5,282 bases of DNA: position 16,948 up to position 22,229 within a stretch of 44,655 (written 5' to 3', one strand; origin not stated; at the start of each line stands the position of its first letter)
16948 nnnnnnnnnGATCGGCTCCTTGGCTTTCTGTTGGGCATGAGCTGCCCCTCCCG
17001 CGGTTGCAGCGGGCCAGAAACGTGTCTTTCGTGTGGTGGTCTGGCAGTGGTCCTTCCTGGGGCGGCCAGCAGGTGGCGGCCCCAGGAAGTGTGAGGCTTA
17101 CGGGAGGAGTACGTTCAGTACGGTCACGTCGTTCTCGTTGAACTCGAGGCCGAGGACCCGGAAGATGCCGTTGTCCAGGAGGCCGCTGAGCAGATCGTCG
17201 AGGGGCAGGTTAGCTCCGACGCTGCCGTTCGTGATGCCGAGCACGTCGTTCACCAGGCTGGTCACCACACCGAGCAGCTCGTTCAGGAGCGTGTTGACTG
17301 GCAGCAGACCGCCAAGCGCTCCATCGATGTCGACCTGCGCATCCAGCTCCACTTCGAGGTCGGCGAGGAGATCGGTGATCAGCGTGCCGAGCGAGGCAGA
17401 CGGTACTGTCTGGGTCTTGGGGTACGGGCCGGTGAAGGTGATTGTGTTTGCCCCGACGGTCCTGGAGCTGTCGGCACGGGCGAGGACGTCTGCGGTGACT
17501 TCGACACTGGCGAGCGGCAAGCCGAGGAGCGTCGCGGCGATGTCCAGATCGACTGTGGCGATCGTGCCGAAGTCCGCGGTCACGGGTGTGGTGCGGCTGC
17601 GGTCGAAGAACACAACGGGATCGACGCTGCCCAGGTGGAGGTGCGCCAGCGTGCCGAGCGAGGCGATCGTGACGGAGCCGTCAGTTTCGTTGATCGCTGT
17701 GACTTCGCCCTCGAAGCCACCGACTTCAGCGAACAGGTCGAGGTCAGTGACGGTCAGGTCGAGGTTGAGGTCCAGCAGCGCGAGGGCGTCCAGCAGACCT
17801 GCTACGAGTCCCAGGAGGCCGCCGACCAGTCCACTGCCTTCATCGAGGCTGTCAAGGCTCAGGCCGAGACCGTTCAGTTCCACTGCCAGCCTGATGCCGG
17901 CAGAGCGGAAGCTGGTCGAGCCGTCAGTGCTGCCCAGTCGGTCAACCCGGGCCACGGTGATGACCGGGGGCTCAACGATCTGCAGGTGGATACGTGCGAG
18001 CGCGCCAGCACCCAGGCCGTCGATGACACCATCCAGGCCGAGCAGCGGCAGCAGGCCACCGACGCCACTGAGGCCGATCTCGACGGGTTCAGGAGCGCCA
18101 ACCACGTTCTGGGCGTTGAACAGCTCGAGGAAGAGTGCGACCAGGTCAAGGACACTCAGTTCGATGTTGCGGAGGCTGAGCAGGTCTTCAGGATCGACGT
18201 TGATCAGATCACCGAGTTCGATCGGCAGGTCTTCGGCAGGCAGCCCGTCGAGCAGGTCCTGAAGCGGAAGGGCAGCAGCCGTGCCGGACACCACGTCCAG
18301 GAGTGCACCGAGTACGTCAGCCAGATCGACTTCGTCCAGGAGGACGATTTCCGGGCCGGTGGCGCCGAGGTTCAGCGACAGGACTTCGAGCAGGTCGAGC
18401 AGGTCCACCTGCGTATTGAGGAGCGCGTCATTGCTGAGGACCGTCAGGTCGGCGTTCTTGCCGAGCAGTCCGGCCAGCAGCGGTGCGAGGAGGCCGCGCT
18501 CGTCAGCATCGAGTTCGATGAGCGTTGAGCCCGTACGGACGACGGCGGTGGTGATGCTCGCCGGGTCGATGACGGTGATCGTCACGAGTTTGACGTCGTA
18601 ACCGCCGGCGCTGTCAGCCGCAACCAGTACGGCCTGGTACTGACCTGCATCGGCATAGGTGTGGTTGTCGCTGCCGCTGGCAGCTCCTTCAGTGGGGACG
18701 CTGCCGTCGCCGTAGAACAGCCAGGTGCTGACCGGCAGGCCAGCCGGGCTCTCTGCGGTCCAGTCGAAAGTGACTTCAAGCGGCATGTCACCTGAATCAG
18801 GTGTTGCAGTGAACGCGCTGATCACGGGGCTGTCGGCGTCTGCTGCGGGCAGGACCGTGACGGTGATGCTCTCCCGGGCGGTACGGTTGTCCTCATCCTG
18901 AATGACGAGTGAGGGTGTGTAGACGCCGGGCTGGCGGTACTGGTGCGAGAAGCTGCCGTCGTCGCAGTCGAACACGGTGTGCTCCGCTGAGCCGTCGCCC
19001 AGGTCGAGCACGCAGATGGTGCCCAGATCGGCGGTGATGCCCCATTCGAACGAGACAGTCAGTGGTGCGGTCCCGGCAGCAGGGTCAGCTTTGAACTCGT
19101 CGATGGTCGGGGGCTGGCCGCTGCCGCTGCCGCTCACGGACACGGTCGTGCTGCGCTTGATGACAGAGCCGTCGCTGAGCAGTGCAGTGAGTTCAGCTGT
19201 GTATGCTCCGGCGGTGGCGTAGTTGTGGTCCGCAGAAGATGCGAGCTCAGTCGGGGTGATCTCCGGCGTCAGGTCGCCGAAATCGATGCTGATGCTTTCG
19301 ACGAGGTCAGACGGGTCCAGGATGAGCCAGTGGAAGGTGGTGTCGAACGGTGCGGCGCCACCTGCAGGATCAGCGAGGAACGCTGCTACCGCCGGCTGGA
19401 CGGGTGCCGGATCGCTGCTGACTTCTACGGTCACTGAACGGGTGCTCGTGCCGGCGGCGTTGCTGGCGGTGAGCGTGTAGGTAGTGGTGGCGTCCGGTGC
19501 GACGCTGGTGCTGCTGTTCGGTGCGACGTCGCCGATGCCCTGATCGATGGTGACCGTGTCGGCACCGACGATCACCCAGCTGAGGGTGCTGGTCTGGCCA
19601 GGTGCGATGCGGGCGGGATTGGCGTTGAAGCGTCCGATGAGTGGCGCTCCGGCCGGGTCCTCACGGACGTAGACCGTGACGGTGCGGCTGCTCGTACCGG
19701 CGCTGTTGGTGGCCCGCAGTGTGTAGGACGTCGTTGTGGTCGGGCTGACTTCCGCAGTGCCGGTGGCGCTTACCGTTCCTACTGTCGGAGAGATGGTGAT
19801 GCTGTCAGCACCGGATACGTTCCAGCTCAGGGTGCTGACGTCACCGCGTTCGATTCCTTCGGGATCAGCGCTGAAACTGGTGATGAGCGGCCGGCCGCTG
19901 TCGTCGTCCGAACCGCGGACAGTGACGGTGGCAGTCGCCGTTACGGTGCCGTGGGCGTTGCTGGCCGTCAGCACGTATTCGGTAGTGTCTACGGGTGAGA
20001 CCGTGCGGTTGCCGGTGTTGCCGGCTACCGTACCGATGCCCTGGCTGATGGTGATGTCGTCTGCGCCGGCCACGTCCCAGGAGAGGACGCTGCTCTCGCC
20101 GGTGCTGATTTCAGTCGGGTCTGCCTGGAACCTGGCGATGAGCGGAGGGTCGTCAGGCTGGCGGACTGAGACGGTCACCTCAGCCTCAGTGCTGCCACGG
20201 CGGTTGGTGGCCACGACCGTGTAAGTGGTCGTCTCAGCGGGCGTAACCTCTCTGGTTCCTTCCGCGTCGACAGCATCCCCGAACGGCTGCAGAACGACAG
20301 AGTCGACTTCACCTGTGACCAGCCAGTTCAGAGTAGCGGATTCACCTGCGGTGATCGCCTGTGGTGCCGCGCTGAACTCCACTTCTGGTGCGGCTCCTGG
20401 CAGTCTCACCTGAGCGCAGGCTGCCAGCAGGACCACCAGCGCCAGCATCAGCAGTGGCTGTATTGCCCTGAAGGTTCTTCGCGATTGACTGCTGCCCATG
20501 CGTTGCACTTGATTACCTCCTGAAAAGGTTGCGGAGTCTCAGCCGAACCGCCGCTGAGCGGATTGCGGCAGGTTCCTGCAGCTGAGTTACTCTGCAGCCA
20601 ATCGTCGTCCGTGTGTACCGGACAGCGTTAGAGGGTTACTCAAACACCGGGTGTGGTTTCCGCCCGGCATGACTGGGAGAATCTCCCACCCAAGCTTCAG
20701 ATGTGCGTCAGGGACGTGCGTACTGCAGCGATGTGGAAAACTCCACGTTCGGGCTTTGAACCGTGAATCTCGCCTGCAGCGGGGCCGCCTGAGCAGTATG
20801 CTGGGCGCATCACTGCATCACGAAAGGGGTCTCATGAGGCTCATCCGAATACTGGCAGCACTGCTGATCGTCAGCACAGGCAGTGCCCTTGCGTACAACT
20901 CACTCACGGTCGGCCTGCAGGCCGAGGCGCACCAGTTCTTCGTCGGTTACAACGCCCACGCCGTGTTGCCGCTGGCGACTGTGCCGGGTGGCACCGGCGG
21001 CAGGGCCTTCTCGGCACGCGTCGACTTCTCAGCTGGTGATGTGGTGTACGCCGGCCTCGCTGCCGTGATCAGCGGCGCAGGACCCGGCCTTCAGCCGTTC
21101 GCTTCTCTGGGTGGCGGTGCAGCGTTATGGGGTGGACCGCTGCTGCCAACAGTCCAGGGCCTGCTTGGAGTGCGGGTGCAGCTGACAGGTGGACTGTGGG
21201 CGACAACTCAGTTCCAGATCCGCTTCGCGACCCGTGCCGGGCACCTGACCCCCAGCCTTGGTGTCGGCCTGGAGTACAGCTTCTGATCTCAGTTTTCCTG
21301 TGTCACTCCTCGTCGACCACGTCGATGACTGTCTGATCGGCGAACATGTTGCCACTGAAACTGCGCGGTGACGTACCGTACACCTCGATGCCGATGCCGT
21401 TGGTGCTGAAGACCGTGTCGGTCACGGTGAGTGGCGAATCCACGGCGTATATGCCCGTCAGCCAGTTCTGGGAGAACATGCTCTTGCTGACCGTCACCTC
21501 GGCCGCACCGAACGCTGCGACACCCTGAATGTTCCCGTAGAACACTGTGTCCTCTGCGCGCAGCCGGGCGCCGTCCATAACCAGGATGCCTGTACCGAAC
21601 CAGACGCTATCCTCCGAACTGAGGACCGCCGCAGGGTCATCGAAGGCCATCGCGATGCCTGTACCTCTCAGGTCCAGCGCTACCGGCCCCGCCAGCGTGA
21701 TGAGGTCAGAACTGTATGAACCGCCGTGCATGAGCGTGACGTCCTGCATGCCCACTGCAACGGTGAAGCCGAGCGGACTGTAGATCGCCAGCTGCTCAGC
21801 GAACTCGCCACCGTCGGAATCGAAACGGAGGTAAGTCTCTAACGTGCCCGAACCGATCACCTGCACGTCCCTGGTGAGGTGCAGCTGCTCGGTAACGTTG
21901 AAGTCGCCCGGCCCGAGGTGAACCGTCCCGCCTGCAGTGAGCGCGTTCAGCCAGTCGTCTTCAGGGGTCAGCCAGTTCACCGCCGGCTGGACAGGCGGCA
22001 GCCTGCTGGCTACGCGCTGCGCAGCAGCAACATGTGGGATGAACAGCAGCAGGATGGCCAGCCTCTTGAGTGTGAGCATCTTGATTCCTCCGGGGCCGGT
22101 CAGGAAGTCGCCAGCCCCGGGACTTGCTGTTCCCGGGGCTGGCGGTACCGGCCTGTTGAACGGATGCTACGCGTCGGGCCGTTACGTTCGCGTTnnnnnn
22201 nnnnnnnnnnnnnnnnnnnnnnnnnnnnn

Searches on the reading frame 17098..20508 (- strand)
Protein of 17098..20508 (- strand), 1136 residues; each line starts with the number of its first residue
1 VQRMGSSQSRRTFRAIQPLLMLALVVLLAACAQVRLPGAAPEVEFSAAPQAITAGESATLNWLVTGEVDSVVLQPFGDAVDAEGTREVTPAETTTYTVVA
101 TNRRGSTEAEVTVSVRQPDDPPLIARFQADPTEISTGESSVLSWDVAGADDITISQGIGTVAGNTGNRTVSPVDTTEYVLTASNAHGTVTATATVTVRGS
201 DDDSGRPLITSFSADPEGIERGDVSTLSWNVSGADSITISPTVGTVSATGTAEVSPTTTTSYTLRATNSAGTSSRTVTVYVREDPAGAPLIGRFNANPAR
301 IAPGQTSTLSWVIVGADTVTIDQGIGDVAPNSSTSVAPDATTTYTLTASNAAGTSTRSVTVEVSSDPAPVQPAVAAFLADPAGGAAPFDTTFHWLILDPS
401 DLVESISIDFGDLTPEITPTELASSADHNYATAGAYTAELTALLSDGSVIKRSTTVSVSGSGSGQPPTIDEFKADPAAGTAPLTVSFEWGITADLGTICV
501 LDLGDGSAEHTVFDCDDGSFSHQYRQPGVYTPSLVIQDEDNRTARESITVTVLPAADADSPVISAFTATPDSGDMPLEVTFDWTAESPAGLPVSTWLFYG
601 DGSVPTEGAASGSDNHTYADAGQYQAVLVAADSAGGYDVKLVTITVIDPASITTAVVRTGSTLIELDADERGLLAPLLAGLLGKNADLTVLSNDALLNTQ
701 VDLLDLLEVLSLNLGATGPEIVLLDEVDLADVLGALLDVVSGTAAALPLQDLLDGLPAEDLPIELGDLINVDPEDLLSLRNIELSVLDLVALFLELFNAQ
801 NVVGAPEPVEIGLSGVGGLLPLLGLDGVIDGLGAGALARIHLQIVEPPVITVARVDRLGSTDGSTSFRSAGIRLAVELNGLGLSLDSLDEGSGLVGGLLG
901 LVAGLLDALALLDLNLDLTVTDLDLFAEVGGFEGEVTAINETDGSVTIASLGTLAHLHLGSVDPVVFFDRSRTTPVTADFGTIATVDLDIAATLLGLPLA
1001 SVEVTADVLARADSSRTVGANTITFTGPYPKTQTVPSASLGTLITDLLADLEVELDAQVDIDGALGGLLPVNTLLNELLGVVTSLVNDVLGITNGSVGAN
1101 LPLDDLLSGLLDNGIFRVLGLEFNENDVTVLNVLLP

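Call 12: search_protein_families(library=pfam, proteins=[window:17098-20508:-], max_evalue=0.001)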
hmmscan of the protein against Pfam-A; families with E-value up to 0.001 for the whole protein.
window:17098-20508:- (1136 aa): 3 families
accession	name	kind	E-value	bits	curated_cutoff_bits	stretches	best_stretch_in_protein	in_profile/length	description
PF18911.6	PKD_4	-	1.7e-15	57.2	27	3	568-646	9-85/85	PKD domain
PF07679.22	I-set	-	3.5e-09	37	23.7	0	87-115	62-90/90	Immunoglobulin I-set domain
PF00801.26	PKD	-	8.4e-09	35.8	23.5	0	579-637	30-72/80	PKD domain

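Call 68: search_solved_structures(query=window:17098-20508:-, max_evalue=0.01)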
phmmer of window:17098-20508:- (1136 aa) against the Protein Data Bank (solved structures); distinct sequences matched with E-value up to 0.01: 2.
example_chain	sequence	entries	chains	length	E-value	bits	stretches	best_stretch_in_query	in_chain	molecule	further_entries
9lqj_A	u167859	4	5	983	0.00022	22.7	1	518-650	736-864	Collagenase ColH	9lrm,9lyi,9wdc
9lrk_A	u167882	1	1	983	0.00022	22.7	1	518-650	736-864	Collagenase ColH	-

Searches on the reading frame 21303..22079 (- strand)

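Call 12: search_protein_families(library=pfam, proteins=[window:21303-22079:-], max_evalue=0.001)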
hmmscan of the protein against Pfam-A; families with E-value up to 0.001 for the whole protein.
window:21303-22079:- (258 aa): 2 families
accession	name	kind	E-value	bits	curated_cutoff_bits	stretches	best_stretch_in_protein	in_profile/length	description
PF13229.12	Beta_helix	-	5.3e-09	36.3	25.9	1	157-247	40-135/158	Right handed beta helix region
PF05048.19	NosD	-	3.2e-06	27.2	23.6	1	163-251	61-150/212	Periplasmic copper-binding protein (NosD)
